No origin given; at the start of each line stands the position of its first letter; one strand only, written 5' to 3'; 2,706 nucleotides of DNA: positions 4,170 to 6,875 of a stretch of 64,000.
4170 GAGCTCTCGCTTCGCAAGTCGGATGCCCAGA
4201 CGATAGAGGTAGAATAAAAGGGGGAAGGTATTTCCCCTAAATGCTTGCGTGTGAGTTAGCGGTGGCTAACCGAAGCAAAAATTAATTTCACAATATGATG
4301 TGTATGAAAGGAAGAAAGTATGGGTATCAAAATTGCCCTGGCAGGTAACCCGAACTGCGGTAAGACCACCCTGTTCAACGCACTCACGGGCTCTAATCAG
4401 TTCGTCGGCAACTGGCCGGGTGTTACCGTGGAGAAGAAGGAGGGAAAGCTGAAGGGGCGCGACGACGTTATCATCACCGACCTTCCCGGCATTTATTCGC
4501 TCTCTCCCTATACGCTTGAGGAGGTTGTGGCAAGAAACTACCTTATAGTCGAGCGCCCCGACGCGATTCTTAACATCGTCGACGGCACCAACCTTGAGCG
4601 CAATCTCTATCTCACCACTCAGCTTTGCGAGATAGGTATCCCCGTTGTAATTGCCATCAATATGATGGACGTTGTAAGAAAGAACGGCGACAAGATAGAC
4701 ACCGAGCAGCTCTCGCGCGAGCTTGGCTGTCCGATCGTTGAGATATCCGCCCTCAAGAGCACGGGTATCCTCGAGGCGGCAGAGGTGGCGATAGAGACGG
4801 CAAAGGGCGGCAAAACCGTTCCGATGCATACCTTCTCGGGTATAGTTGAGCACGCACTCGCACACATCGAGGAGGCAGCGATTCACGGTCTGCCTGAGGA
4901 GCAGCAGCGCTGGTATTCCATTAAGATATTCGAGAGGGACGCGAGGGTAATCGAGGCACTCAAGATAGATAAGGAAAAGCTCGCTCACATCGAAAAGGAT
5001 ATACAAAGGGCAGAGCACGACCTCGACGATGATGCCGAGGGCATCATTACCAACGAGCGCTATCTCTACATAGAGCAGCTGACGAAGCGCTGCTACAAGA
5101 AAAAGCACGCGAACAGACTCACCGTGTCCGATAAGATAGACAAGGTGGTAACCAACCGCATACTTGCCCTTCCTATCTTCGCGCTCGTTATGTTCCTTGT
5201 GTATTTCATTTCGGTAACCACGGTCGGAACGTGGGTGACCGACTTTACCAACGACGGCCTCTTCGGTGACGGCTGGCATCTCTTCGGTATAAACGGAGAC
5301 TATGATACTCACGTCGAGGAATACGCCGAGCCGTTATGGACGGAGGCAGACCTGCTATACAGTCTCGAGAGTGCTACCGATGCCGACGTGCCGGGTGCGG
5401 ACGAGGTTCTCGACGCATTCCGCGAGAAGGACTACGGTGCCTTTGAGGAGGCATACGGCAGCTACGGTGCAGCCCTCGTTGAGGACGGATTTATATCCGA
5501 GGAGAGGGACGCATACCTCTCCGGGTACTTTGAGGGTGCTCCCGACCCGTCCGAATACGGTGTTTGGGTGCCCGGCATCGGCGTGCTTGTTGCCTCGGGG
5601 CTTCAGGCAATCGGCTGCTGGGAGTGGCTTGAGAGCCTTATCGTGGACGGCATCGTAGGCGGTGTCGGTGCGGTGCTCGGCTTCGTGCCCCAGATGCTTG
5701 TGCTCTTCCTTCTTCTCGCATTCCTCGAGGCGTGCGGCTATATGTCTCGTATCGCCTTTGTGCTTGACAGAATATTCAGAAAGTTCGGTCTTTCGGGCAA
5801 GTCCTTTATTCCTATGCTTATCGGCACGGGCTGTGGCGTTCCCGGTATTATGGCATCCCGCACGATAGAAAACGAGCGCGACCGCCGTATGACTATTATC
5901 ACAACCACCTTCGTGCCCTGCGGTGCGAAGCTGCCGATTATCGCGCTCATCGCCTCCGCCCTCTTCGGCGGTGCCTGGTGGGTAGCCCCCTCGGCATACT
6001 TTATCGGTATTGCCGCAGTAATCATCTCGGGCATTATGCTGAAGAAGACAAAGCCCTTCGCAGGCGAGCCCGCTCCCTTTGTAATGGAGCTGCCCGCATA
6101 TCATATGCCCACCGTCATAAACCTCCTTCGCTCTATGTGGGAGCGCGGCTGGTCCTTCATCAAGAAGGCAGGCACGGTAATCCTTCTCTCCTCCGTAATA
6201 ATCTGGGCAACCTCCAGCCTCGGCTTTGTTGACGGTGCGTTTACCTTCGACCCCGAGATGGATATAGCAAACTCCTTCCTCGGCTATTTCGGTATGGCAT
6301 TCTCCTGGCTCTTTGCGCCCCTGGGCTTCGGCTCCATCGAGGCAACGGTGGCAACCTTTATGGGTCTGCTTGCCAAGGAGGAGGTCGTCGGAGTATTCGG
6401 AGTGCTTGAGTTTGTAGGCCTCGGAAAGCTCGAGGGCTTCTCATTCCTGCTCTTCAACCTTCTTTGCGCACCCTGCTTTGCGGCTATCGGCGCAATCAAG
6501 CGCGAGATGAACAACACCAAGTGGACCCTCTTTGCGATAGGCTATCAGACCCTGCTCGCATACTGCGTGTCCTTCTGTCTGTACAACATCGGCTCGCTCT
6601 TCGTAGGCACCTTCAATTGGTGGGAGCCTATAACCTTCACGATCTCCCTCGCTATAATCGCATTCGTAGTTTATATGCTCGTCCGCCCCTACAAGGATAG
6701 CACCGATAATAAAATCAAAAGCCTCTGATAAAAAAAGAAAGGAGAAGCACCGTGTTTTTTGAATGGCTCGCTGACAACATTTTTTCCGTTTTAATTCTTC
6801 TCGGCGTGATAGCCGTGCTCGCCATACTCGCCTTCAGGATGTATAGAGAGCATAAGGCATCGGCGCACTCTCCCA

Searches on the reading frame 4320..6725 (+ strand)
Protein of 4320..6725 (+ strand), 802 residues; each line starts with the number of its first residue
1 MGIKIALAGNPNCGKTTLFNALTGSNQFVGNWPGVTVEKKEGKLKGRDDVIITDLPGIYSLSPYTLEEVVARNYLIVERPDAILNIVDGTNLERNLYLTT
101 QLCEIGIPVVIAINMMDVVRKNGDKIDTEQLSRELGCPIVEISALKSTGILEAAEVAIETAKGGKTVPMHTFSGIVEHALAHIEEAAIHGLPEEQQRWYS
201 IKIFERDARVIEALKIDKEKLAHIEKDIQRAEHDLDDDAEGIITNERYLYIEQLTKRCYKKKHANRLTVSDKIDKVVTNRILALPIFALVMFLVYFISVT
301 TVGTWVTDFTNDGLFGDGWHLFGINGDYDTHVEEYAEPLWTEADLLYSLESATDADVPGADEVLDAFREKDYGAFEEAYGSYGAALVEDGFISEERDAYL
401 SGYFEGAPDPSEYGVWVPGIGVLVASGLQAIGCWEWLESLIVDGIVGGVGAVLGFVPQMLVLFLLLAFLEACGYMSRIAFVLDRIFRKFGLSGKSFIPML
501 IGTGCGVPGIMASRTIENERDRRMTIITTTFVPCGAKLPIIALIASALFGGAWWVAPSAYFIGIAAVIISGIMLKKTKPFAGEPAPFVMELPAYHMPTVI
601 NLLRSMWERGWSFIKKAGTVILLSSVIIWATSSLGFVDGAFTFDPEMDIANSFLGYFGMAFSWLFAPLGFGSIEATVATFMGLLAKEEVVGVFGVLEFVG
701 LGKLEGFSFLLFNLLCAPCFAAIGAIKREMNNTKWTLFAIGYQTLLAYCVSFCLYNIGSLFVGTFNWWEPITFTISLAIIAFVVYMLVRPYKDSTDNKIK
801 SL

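Call 66: search_protein_families(library=pfam, proteins=[window:4320-6725:+], max_evalue=0.0001)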
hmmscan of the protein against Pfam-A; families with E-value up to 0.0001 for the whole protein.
window:4320-6725:+ (802 aa): 5 families
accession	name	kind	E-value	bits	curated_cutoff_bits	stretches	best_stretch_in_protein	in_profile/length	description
PF02421.24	FeoB_N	-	2.9e-66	222.2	27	1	4-152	2-151/156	Ferrous iron transport protein B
PF07670.19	Gate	-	7.6e-30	103.9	29.6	2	453-546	2-102/104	Nucleoside recognition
PF01926.29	MMR_HSR1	-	3.7e-20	72.6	21.9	1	4-114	1-112/113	50S ribosome-binding GTPase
PF07664.17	FeoB_C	-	1.5e-19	69.9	26.6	1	557-609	2-54/54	Ferrous iron transport protein B C terminus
PF17910.6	FeoB_Cyto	-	2.5e-18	66.7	23.4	1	173-260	2-90/90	FeoB cytosolic helical domain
